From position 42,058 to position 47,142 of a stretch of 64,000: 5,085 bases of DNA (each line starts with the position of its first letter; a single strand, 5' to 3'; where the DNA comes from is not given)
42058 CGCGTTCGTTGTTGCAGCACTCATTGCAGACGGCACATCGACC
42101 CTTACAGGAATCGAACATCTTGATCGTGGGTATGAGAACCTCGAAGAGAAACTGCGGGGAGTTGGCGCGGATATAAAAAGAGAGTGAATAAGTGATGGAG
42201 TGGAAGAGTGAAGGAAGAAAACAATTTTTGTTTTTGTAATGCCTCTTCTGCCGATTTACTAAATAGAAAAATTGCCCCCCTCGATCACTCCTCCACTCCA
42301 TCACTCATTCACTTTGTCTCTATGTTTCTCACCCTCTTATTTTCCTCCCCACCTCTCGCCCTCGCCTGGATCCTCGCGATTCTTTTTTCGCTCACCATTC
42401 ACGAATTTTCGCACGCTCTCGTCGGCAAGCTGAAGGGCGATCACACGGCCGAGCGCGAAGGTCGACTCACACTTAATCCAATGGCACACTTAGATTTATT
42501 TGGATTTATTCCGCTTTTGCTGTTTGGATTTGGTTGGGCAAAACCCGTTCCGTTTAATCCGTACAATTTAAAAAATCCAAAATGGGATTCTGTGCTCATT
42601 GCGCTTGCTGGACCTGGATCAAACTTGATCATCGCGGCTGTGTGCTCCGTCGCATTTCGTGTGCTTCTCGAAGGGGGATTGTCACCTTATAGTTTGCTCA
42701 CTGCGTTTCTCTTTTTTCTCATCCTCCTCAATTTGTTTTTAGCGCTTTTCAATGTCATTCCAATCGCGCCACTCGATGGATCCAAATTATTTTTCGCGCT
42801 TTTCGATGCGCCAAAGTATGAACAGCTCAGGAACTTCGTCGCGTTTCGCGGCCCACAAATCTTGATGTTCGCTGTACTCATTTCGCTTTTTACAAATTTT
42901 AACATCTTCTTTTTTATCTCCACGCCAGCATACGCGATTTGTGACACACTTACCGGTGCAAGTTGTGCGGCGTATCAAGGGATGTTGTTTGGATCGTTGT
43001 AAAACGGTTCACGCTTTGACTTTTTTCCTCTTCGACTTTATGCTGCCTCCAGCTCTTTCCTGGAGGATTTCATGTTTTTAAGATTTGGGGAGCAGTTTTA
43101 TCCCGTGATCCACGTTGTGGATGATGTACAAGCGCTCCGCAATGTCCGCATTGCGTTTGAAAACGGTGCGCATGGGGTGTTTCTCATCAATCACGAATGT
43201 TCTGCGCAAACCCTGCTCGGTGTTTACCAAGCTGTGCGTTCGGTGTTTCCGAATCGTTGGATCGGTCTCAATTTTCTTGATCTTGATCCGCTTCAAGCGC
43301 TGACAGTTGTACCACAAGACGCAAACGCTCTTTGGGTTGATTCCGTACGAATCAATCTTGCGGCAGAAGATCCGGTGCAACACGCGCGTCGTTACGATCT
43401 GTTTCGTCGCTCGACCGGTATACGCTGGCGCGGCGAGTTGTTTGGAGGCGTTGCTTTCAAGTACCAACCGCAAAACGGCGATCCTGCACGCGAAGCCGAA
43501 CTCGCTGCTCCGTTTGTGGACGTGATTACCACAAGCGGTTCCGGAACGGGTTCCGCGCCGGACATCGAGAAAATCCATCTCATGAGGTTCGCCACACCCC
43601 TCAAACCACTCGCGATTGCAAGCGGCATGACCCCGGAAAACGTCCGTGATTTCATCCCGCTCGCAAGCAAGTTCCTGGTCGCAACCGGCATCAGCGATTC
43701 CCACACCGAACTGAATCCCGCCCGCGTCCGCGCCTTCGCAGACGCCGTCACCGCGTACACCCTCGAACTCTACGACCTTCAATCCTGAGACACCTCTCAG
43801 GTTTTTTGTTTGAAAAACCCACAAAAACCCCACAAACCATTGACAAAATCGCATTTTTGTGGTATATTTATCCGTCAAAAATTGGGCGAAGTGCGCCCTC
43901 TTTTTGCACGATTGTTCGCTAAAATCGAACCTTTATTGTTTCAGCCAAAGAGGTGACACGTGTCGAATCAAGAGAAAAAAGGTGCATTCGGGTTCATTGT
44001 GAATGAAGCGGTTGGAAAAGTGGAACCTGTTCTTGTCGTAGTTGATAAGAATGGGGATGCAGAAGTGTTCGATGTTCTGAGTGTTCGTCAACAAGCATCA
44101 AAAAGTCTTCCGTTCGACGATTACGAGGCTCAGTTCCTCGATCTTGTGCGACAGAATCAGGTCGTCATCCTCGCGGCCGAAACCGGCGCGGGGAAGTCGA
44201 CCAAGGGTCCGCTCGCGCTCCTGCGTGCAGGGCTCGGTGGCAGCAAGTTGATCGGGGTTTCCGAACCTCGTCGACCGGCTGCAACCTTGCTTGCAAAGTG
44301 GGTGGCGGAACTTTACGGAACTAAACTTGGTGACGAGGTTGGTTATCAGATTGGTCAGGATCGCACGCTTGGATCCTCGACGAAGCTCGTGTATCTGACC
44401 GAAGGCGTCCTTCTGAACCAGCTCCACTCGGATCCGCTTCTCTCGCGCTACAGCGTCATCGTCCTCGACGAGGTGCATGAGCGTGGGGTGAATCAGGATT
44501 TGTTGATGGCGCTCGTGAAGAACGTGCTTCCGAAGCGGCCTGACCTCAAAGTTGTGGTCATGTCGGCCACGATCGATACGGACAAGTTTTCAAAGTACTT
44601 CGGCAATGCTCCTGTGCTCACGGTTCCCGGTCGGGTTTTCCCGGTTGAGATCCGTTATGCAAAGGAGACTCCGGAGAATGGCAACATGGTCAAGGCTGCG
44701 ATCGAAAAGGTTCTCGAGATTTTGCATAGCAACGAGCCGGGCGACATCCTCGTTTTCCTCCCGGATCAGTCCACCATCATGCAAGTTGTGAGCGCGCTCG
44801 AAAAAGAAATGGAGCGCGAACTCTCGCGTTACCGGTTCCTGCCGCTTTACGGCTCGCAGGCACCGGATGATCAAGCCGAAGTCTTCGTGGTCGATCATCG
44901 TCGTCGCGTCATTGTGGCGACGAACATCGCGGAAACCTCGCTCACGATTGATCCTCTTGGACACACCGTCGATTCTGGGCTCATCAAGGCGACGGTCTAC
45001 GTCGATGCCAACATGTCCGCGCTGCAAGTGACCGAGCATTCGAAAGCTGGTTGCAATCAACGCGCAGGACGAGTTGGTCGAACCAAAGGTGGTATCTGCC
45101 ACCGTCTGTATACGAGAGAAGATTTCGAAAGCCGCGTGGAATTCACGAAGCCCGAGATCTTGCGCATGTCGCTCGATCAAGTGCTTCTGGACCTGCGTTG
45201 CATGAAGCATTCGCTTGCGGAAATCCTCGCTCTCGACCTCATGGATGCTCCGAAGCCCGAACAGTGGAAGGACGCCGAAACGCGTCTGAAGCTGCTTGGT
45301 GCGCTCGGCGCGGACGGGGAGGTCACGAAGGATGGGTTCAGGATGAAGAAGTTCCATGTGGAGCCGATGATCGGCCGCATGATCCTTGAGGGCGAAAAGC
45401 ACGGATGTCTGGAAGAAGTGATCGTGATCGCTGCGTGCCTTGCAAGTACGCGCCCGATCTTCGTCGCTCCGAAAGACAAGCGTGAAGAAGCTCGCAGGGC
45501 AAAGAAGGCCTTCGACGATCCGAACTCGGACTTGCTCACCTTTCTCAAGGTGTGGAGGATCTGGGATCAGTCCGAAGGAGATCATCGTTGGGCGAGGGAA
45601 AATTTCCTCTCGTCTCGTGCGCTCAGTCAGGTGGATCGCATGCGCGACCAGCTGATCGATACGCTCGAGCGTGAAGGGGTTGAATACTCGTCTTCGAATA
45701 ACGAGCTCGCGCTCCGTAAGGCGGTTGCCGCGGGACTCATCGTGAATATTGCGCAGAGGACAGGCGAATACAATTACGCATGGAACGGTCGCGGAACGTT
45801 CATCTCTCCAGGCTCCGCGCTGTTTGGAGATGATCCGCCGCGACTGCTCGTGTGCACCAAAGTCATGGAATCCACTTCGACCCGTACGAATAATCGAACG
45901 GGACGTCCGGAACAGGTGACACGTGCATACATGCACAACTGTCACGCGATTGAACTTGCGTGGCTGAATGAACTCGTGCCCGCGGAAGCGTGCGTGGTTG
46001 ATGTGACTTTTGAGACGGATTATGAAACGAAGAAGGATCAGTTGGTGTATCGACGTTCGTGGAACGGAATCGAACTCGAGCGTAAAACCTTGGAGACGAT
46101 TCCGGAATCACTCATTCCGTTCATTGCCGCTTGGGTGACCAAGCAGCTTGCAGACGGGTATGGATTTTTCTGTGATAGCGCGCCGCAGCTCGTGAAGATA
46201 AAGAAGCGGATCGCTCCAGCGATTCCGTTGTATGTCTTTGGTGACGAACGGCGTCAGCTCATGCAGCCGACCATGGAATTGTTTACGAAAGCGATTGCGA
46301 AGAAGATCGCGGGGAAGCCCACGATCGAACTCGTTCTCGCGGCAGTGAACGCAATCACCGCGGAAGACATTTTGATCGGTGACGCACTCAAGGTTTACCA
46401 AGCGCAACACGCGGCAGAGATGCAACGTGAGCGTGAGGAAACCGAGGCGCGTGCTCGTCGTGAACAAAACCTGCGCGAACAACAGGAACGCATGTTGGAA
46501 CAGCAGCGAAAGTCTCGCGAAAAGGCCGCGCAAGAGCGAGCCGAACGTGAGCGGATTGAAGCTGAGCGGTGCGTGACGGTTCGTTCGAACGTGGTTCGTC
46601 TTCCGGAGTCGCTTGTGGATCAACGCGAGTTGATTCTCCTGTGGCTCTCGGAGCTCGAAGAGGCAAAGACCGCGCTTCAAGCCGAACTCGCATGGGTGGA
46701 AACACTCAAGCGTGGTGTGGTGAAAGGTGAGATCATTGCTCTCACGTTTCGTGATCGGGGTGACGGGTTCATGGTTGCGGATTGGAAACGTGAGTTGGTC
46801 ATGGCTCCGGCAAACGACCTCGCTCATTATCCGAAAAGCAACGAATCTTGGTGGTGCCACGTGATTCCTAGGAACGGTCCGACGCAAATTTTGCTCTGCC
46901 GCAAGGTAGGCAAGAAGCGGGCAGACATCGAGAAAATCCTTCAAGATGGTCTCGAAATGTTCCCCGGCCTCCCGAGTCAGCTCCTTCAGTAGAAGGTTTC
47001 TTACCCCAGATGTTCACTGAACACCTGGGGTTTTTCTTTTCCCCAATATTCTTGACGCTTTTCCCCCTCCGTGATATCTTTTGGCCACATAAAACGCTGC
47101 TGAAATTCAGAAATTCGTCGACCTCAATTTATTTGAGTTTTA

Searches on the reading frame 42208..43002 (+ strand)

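Call 84: search_protein_families(library=pfam, proteins=[window:42208-43002:+], max_evalue=0.001)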
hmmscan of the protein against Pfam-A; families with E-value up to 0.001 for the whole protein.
window:42208-43002:+ (264 aa): 1 family
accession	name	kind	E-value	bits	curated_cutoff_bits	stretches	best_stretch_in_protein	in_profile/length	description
PF02163.28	Peptidase_M50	-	2.8e-15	56.7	27.2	2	164-215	159-214/221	Peptidase family M50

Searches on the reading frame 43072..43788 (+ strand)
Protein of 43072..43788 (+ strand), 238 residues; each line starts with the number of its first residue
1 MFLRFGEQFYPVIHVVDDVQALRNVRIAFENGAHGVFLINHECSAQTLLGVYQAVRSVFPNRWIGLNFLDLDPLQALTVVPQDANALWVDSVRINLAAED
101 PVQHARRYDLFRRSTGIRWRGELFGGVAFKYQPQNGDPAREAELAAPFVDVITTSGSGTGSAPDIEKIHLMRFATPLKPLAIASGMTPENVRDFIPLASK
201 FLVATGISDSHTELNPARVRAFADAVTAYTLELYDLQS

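Call 84: search_protein_families(library=pfam, proteins=[window:43072-43788:+], max_evalue=0.001)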
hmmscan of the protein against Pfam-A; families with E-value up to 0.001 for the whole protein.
window:43072-43788:+ (238 aa): 1 family
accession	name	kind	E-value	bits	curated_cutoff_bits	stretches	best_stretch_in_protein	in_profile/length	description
PF03437.21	BtpA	-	2.3e-06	27.7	30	1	65-226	84-252/254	BtpA family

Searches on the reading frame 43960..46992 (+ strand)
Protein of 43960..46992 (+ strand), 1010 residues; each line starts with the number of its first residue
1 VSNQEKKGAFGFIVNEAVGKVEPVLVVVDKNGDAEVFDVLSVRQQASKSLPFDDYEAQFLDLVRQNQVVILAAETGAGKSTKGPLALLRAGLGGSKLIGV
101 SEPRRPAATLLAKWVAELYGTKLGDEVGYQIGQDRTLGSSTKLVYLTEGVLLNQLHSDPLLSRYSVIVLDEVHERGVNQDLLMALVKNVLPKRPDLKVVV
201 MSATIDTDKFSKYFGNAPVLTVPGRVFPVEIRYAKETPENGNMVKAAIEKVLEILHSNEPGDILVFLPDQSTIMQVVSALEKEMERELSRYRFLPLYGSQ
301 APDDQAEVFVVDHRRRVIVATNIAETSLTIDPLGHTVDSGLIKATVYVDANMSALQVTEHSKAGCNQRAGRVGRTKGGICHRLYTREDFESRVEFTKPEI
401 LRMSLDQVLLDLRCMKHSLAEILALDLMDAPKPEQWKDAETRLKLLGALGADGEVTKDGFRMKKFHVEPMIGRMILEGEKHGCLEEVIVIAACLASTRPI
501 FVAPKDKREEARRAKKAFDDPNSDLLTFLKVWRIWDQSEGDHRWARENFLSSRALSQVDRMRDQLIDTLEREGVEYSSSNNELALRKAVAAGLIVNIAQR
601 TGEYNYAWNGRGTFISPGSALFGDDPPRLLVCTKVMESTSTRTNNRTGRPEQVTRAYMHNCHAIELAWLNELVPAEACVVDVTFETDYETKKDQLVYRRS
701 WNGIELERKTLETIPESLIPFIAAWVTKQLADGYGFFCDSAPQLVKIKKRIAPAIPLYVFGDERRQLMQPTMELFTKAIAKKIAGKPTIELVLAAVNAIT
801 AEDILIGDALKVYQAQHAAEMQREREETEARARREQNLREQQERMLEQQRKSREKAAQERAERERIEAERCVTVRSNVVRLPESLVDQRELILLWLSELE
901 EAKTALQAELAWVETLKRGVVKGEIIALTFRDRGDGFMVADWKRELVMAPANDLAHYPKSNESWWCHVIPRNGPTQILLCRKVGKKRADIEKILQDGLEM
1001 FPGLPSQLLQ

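Call 3: search_protein_families(library=pfam, proteins=[window:43960-46992:+], max_evalue=0.1)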
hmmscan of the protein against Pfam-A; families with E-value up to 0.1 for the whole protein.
window:43960-46992:+ (1010 aa): 7 families
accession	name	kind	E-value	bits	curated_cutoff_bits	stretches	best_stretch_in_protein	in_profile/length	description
PF21010.2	HA2_C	-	1.1e-12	48.7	21.3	1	468-528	1-77/77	Helicase associated domain (HA2), ratchet-like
PF00270.35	DEAD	-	6.1e-12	46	26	1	58-206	6-161/167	DEAD/DEAH box helicase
PF00271.37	Helicase_C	-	6.8e-09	36.4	23.5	1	248-375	3-109/110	Helicase conserved C-terminal domain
PF07717.22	OB_NTP_bind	-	6.9e-09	36.2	29.5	1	585-674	1-81/83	Oligonucleotide/oligosaccharide-binding (OB)-fold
PF13401.12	AAA_22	-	0.0016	19.2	27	1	65-186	4-105/130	AAA domain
PF04408.29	HA2_N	-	0.0019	18.7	21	1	439-462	1-24/29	Helicase associated domain (HA2), winged-helix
PF22590.2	Cas3-like_C_2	-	0.029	15.1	27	0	242-374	10-103/106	CRISPR-associated nuclease/helicase Cas3, C-terminal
